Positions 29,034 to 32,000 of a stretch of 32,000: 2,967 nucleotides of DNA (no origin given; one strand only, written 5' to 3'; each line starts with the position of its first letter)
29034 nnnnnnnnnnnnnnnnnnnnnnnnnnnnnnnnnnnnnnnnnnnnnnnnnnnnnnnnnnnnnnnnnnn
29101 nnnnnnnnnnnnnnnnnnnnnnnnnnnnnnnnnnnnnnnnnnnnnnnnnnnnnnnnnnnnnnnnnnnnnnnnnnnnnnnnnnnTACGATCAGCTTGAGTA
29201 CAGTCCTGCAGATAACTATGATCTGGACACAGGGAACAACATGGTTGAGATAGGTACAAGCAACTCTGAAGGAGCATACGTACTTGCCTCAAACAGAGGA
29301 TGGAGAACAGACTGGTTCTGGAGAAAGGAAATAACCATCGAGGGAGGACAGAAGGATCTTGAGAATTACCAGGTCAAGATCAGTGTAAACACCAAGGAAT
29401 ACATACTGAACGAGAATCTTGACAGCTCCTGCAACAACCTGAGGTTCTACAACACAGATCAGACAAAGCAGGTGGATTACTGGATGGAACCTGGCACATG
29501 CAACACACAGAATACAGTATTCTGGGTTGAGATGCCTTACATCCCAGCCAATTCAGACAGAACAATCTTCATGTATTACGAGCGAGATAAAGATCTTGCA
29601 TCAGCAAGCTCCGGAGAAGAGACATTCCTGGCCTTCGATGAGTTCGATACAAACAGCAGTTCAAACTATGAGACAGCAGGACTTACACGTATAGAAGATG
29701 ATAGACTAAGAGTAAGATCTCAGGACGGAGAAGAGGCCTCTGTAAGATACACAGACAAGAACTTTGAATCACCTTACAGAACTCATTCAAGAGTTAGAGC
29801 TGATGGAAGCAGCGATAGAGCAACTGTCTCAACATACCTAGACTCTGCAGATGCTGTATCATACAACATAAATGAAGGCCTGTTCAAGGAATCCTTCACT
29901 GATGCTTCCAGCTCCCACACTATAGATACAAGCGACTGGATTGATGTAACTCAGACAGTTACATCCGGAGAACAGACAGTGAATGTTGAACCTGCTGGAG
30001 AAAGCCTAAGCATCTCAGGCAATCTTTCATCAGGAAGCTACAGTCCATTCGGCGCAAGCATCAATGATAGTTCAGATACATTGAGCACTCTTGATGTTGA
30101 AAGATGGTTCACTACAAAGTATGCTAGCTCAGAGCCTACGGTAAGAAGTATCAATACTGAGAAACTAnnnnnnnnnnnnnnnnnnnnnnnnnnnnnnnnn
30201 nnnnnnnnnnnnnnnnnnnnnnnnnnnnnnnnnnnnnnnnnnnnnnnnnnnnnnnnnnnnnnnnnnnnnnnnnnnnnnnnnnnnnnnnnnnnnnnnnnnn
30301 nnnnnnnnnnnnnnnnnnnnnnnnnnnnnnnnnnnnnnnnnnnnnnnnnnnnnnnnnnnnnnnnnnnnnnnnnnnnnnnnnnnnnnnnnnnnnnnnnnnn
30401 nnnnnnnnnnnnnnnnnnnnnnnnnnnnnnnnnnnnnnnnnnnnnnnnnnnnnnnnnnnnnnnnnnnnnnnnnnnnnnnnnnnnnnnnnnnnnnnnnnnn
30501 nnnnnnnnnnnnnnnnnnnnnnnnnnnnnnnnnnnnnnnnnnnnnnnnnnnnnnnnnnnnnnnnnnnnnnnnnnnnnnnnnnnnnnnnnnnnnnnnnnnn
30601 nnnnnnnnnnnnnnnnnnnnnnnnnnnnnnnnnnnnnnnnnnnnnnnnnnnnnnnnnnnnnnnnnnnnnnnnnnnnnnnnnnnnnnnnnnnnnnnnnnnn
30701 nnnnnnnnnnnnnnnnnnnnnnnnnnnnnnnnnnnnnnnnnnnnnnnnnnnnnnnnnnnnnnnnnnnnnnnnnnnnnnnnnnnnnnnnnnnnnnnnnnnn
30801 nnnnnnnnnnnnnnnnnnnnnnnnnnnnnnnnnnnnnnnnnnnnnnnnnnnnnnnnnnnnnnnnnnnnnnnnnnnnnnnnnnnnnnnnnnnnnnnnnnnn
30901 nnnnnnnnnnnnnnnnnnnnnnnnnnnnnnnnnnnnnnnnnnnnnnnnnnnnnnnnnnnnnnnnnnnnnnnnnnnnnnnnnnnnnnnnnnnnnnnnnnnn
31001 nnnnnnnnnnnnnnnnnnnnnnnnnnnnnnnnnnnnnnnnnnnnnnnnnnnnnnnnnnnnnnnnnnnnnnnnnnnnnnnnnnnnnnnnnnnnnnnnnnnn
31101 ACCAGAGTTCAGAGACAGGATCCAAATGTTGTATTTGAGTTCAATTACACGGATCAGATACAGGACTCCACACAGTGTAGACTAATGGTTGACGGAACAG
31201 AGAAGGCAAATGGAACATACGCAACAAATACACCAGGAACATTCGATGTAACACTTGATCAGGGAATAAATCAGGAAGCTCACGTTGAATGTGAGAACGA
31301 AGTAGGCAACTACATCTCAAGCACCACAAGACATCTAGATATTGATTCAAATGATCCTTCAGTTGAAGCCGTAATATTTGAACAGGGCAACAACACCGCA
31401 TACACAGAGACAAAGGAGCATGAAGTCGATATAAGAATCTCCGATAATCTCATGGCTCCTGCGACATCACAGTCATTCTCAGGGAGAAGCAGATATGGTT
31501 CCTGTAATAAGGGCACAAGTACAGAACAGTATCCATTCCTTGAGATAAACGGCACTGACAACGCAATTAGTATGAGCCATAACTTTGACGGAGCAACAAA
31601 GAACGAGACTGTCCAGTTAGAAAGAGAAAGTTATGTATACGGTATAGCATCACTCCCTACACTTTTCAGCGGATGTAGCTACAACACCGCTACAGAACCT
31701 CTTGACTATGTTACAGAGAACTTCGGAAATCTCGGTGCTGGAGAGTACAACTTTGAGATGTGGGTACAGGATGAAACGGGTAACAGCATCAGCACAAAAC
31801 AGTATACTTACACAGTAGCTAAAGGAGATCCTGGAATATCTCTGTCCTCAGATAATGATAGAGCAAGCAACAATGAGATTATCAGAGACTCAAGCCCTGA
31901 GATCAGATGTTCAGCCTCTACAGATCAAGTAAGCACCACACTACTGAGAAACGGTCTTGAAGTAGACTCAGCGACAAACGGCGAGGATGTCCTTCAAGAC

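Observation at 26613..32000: Giant open-ended ORF missing from the ORF track: surface protein of more than 1796 aa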

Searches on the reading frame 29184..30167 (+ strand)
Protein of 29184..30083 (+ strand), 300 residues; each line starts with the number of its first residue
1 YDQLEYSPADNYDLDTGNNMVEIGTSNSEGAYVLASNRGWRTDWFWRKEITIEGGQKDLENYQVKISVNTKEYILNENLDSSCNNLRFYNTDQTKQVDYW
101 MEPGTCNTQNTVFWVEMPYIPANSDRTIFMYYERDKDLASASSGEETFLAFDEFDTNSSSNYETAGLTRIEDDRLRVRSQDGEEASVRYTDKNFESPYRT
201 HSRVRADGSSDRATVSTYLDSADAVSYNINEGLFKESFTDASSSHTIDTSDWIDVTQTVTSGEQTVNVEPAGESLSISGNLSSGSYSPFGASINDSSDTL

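Call 69: search_protein_families(library=pfam, proteins=[window:29184-30083:+], max_evalue=0.05)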
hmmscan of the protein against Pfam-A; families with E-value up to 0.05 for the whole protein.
window:29184-30083:+ (300 aa): 2 families
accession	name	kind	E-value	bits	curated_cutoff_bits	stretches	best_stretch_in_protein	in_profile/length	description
PF10102.14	DUF2341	-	2.4e-16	60.4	23.4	1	83-158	2-75/84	Domain of unknown function (DUF2341)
PF23148.1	Gp77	-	0.02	15.8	27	0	241-278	5-41/84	Podophage GP4 fiber-tail adaptor protein gp77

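Call 78: find_homologous_proteins(query=window:29289-30167:+, max_evalue=0.001)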
Query window:29289-30167:+: 869 candidates shared short words with the query, none scored E <= 0.001.

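Call 97: search_solved_structures(query=A7, max_evalue=10, show_alignments=2)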
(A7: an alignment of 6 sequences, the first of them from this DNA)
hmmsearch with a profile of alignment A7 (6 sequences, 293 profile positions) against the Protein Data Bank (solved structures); distinct sequences matched with E-value up to 10: 1.
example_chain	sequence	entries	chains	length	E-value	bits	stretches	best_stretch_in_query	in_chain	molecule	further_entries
3t0p_A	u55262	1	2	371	0.49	12.9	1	127-233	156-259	DNA polymerase III, beta subunit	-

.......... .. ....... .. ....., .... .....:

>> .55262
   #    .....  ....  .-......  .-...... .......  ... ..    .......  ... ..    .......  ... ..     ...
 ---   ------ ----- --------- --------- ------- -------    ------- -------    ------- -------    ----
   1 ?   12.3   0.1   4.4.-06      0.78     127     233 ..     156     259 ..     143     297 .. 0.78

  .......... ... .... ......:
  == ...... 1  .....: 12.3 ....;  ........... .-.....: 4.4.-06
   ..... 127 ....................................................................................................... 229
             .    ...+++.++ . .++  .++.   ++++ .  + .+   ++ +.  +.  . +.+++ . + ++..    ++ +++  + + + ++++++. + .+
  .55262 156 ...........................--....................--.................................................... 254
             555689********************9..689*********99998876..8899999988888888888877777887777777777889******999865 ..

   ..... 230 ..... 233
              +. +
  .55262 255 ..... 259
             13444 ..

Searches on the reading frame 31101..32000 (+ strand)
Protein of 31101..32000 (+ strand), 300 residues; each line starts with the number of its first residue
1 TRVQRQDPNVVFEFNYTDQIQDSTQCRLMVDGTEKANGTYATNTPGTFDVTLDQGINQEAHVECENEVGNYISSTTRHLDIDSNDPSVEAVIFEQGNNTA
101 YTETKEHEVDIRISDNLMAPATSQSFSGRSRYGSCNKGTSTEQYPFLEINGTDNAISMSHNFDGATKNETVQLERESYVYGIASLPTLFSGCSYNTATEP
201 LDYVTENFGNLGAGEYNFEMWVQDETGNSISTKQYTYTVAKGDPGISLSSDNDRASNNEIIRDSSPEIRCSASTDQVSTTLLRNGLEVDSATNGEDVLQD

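Call 69: search_protein_families(library=pfam, proteins=[window:31101-32000:+], max_evalue=0.05)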
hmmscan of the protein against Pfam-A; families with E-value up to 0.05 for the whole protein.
window:31101-32000:+ (300 aa): 2 families
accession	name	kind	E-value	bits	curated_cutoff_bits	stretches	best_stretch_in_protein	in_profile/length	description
PF19077.6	Big_13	-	0.0063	17.4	27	0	210-239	71-100/102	Bacterial Ig-like domain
PF15418.12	DUF4625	-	0.0078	16.9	27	0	156-232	54-124/131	Domain of unknown function (DUF4625)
